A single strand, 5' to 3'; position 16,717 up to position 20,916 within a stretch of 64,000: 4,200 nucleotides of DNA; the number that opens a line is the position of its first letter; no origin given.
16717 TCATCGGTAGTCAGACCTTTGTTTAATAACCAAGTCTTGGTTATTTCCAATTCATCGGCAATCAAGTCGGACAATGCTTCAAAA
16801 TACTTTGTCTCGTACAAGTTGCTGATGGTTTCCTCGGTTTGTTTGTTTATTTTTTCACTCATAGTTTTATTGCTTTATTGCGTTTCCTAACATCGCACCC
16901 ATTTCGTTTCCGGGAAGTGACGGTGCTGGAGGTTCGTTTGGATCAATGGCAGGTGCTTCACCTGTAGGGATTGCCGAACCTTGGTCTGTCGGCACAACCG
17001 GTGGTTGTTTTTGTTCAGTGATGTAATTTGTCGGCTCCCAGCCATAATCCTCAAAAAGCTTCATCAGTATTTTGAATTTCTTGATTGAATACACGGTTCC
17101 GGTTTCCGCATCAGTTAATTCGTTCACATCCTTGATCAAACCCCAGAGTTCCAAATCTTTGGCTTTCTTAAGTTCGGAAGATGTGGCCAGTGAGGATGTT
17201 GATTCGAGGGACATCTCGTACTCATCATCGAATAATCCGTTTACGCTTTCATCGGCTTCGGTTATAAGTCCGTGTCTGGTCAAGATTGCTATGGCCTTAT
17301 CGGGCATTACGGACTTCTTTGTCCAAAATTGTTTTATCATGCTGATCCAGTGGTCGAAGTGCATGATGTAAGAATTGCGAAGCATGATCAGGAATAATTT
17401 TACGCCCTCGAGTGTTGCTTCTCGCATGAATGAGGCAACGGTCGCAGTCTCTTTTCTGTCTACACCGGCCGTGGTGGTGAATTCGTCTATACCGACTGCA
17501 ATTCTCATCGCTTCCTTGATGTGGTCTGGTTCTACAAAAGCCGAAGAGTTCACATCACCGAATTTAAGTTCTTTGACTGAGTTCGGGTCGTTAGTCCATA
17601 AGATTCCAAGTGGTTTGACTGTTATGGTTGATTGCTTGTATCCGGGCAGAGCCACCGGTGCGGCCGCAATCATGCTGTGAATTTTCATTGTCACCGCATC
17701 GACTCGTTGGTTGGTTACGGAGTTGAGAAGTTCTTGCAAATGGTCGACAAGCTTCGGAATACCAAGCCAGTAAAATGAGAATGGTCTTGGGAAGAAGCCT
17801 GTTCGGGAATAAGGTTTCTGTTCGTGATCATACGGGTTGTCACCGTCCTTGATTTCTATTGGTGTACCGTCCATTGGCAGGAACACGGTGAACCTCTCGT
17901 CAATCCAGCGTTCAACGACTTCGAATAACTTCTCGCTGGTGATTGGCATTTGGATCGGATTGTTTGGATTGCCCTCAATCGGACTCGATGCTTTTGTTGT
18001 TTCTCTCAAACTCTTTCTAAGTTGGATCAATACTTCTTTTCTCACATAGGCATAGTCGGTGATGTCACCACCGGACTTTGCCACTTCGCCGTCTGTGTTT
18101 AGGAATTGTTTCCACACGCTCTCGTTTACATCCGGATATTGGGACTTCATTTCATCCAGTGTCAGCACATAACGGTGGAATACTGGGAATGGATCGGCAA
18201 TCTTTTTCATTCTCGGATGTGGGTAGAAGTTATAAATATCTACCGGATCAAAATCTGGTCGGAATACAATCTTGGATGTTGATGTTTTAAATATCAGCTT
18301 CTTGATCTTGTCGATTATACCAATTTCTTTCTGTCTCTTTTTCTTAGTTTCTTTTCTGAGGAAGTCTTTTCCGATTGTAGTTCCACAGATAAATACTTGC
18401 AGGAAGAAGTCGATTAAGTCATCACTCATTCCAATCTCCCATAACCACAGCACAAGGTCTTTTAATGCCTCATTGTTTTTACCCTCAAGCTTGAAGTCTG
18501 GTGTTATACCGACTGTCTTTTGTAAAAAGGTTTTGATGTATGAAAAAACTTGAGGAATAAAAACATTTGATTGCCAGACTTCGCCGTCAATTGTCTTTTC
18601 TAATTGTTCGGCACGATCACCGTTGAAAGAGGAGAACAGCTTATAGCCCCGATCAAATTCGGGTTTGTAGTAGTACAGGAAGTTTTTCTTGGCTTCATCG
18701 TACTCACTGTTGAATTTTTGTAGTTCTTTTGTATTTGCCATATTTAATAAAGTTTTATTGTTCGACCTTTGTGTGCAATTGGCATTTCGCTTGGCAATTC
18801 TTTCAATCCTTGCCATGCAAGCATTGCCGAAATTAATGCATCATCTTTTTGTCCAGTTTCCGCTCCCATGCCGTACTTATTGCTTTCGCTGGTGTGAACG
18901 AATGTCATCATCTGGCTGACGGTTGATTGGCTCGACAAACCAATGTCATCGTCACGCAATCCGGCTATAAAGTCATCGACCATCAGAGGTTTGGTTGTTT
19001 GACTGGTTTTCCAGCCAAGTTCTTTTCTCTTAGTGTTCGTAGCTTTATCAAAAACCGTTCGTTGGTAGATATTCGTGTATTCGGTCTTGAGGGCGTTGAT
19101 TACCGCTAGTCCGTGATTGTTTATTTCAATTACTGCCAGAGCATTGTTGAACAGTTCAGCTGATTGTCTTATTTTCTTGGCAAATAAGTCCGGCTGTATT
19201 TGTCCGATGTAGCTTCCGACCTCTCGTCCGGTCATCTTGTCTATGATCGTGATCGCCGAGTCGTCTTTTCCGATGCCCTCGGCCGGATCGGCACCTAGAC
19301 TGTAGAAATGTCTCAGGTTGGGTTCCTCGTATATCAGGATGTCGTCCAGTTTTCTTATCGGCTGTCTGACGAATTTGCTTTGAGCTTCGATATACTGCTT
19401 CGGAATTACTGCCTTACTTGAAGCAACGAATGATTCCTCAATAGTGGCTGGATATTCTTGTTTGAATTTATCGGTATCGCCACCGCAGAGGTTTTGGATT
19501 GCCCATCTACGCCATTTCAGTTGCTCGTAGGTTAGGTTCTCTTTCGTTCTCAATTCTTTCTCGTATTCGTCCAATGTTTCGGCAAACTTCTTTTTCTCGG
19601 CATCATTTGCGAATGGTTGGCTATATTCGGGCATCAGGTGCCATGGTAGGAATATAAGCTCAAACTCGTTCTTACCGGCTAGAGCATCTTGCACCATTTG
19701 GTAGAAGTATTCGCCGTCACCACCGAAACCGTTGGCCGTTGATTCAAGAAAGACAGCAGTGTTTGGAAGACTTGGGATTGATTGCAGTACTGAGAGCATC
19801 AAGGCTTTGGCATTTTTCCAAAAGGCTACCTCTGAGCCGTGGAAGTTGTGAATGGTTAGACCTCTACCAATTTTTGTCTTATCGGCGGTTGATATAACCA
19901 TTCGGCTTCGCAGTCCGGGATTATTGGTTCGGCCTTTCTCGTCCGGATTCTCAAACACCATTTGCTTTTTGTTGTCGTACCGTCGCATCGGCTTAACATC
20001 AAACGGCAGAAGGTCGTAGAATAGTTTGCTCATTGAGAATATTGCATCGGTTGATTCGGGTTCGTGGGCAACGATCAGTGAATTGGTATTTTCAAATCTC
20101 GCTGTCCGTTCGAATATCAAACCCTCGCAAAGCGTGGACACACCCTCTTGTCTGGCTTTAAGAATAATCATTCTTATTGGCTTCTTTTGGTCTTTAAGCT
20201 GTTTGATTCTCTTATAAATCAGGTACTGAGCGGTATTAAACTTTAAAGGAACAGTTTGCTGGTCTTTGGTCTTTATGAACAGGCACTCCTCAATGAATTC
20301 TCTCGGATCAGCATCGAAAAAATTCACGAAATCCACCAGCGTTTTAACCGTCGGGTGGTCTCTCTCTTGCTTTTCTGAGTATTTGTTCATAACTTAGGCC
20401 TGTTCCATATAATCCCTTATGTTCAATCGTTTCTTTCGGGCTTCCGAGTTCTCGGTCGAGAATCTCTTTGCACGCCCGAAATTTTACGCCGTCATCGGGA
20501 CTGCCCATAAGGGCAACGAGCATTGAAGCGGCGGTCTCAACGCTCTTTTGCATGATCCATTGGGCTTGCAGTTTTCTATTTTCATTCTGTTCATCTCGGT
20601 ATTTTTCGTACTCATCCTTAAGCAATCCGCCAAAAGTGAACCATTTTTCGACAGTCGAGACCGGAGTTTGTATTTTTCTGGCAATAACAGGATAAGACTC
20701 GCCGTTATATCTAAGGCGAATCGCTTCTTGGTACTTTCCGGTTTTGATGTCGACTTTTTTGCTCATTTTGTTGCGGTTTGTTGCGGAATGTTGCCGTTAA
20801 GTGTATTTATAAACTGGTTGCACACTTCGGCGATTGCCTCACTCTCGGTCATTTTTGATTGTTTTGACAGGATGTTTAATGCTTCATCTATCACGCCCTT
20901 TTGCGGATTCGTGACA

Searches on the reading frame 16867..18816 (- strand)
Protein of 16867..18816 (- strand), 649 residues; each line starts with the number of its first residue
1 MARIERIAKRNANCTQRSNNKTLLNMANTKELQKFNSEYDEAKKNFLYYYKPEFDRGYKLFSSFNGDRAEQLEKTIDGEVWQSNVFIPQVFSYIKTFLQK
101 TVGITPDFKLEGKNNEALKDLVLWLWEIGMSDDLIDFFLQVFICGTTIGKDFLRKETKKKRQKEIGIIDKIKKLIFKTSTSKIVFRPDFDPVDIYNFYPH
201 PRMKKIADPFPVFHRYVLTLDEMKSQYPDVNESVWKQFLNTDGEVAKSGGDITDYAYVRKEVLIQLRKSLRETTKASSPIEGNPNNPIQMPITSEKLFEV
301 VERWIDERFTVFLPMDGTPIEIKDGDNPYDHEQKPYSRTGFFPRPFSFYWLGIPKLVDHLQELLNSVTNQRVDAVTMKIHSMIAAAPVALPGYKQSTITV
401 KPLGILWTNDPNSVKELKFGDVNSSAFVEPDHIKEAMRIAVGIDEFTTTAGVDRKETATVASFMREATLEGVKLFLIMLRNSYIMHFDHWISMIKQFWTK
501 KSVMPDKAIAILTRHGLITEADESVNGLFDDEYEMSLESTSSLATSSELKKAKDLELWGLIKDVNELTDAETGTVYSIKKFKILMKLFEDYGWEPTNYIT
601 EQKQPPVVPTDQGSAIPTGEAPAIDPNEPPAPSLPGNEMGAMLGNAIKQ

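Call 13: search_protein_families(library=pfam, proteins=[window:16867-18816:-], max_evalue=0.001)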
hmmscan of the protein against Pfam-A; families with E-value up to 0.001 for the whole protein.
window:16867-18816:- (649 aa): 1 family
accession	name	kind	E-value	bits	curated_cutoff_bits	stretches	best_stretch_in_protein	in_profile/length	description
PF23899.1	SU10_portal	-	0.00012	21.1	30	0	333-448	311-425/593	Phage SU10 portal protein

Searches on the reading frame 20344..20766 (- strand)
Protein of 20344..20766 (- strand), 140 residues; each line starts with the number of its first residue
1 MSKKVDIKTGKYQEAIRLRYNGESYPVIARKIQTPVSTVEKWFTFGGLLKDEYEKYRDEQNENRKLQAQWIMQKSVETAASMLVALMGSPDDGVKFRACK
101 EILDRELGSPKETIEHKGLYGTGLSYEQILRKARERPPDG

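Call 13: search_protein_families(library=pfam, proteins=[window:20344-20766:-], max_evalue=0.001)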
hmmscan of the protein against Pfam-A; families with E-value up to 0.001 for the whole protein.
window:20344-20766:- (140 aa): 2 families
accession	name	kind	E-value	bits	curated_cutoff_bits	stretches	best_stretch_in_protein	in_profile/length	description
PF08281.18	Sigma70_r4_2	-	6e-05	23.1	25.7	1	11-42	14-46/54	Sigma-70, region 4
PF13384.12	HTH_23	-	0.00025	21.2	24.6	1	14-43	9-41/50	Homeodomain-like domain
